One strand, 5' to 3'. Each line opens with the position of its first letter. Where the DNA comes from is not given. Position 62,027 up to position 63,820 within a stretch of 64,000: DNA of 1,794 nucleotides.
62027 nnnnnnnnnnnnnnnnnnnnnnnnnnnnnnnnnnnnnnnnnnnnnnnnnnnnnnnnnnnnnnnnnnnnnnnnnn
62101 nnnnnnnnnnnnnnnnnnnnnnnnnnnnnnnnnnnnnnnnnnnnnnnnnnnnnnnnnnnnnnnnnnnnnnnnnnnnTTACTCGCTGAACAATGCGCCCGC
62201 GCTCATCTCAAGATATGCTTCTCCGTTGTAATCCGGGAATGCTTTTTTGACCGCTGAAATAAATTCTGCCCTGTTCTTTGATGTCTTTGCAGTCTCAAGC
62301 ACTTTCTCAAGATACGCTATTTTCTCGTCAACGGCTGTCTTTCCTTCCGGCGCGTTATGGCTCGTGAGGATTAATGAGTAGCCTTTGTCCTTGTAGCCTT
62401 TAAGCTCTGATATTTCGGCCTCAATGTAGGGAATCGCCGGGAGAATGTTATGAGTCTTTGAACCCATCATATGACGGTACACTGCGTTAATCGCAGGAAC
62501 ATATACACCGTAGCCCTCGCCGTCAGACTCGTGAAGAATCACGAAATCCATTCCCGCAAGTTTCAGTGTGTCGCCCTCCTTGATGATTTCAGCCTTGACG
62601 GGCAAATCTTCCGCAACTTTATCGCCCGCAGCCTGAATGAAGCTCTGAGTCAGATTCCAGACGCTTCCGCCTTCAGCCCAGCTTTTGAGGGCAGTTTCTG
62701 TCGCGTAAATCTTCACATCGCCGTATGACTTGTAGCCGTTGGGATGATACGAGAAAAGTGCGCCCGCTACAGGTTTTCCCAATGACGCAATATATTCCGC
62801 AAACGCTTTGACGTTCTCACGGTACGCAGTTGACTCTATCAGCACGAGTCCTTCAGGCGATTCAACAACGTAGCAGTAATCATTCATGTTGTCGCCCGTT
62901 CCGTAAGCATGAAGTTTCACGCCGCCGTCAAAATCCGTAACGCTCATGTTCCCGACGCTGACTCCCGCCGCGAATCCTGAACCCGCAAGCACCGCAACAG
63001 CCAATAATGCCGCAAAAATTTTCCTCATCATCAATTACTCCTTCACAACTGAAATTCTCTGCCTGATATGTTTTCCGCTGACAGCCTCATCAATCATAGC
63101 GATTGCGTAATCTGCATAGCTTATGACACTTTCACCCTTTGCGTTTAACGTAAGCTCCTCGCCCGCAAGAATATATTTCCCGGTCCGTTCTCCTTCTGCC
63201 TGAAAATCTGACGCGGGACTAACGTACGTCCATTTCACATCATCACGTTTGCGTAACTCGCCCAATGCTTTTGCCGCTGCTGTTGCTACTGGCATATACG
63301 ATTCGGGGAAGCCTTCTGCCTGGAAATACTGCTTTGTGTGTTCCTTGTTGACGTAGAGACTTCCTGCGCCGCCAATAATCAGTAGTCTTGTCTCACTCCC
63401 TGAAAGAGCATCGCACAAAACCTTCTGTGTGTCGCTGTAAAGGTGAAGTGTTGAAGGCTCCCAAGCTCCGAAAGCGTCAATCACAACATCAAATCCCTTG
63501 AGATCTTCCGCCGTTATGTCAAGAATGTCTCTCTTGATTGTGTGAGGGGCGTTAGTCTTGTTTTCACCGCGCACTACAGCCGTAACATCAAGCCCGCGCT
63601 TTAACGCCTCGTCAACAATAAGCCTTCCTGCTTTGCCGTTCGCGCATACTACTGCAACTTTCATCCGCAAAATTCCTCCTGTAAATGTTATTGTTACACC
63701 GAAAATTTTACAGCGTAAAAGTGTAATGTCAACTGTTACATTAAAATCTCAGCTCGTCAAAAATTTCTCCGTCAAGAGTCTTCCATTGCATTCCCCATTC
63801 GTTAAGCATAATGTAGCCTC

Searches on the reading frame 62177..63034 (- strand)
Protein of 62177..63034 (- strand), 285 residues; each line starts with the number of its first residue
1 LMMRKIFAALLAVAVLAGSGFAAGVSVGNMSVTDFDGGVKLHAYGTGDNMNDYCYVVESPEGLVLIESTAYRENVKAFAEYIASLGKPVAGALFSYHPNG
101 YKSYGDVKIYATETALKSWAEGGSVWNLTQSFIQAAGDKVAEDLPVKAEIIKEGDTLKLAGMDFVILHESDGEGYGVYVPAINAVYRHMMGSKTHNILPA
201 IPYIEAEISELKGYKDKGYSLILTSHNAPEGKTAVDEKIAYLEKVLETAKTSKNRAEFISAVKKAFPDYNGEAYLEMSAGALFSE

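Call 46: search_protein_families(library=pfam, proteins=[window:62177-63034:-], max_evalue=0.01)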
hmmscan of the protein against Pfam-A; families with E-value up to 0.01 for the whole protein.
window:62177-63034:- (285 aa): 0 families

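Call 55: find_homologous_proteins(query=window:62177-63034:-, max_evalue=1e-60)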
Query window:62177-63034:- (285 aa): 175 proteins with E <= 1e-60 among 4005 candidates; the best 120 are listed.
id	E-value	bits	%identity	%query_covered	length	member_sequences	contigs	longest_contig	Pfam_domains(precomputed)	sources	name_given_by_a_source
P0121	1.7e-180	616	99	100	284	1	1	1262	-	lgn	-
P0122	2.8e-179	612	98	100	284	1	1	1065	-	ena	-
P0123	3.2e-178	609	97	100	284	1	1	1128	-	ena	-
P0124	4.8e-176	602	96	100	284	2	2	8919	-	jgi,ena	-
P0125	5.5e-176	601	95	100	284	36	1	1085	-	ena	-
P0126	2.4e-175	599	96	100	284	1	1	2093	-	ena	-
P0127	7.1e-172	588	93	100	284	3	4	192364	-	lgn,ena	-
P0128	3.9e-171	585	93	99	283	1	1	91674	-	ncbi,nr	ncbi:MAG: MBL fold metallo-hydrolase [Synergistaceae bacterium]|nr:MBL fold metallo-hydrolase [Syner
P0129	1.9e-162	557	90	99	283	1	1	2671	-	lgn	-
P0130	1.1e-161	554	87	99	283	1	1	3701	-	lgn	-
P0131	8.7e-156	535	85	99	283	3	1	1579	-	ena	-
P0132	4.0e-155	533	84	99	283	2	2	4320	-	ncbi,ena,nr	ncbi:MAG: hypothetical protein IJG36_02840 [Synergistaceae bacterium]|nr:hypothetical protein [Syner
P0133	1.3e-154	531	83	99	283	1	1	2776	-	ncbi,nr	ncbi:MAG: hypothetical protein IJQ08_07040 [Synergistaceae bacterium]|nr:hypothetical protein [Syner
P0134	2.7e-153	527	83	99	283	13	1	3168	-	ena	-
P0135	5.6e-153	526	83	99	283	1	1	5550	-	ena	-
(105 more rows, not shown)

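Call 56: find_encoding_contigs(protein=P0124, flank=6000, max_places=3)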
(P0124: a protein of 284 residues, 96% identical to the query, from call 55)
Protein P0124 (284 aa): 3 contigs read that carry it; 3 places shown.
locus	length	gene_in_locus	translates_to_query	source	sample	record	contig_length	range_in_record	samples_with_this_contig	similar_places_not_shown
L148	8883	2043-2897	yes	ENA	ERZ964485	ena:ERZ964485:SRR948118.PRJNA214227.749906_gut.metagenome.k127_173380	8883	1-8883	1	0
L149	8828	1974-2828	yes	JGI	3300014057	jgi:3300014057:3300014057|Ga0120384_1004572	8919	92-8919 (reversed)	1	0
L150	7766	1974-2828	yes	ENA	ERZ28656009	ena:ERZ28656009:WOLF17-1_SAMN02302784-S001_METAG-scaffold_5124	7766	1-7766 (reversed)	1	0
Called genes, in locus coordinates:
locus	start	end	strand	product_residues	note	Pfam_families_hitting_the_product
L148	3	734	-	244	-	?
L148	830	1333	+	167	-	PF00149:Metallophos, PF12850:Metallophos_2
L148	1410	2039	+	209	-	PF13460:NAD_binding_10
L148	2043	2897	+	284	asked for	-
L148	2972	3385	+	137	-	PF02082:Rrf2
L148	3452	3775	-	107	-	-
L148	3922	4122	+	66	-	-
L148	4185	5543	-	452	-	PF05167:DUF711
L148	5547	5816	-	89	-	PF01842:ACT, PF13291:ACT_4 (weak), PF13740:ACT_6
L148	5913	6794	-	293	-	PF04055:Radical_SAM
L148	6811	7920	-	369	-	PF01545:Cation_efflux, PF16916:ZT_dimer (faint)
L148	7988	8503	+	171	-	-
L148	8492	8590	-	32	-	-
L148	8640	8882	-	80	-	?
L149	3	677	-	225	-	?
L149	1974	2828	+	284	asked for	-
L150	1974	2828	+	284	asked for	-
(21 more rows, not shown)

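Call 57: find_encoding_contigs(protein=P0127, flank=6000, max_places=4)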
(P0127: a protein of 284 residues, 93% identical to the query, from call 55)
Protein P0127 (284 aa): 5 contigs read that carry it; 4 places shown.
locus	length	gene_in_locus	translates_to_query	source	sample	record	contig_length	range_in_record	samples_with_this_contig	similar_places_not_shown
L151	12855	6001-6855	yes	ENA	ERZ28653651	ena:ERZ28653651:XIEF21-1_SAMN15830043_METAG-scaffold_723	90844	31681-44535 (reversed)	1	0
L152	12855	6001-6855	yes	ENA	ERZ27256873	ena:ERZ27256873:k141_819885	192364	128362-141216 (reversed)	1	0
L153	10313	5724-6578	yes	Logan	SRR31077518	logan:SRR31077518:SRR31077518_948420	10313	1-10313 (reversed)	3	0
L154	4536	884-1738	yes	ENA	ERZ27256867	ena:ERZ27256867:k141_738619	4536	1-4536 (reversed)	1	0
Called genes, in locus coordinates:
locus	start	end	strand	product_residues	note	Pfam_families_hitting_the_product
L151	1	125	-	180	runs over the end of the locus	PF00160:Pro_isomerase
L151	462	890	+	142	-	PF00376:MerR, PF13411:MerR_1, PF09278:MerR-DNA-bind (weak)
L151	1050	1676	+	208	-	PF13302:Acetyltransf_3 (weak), PF00583:Acetyltransf_1, PF13508:Acetyltransf_7 (weak)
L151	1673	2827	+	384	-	PF00248:Aldo_ket_red, PF13183:Fer4_8 (weak)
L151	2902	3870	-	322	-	PF00490:ALAD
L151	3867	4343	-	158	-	PF03449:GreA_GreB_N, PF01272:GreA_GreB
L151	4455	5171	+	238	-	PF01027:Bax1-I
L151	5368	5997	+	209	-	PF13460:NAD_binding_10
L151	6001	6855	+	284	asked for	-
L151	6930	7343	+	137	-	PF02082:Rrf2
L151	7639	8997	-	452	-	PF05167:DUF711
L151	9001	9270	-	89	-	PF01842:ACT, PF13291:ACT_4 (weak), PF13740:ACT_6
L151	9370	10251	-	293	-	PF04055:Radical_SAM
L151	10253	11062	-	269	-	PF00561:Abhydrolase_1, PF12146:Hydrolase_4, PF12697:Abhydrolase_6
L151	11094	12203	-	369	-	PF01545:Cation_efflux, PF16916:ZT_dimer (faint)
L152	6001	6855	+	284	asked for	-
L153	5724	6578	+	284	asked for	-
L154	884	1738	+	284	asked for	-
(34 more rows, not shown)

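Call 72: find_encoding_contigs(protein=P0126, flank=3000, max_places=3)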
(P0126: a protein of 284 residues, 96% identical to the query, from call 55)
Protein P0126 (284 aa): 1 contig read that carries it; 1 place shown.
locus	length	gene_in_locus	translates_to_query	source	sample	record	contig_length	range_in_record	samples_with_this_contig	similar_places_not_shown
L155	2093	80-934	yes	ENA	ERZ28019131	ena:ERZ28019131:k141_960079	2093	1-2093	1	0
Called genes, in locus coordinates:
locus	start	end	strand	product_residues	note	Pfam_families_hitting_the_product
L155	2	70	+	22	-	?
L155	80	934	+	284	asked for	-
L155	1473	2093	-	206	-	?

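Call 73: find_encoding_contigs(protein=P0121, flank=3000, max_places=3)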
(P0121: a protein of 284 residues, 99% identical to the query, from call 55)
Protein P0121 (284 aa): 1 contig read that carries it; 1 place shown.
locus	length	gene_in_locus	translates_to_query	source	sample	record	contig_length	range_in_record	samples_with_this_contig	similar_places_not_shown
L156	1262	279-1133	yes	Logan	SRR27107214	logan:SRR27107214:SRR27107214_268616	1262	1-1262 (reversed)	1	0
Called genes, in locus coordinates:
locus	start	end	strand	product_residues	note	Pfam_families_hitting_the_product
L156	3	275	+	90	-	?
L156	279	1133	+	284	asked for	-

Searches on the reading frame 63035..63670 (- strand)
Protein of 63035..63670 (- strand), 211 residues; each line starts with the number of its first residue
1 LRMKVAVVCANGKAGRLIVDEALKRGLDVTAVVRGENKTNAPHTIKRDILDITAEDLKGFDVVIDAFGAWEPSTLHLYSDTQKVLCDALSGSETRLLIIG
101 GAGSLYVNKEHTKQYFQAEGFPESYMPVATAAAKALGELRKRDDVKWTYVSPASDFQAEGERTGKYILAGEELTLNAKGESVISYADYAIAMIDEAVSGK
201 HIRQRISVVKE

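Call 46: search_protein_families(library=pfam, proteins=[window:63035-63670:-], max_evalue=0.01)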
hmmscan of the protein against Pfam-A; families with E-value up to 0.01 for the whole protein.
window:63035-63670:- (211 aa): 2 families
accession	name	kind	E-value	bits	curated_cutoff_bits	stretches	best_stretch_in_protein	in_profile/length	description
PF13460.12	NAD_binding_10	-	4.1e-14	53.3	27.2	1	10-195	2-183/184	NAD(P)H-binding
PF05368.20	NmrA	-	0.0017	18.5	27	1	3-59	3-59/298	NmrA-like family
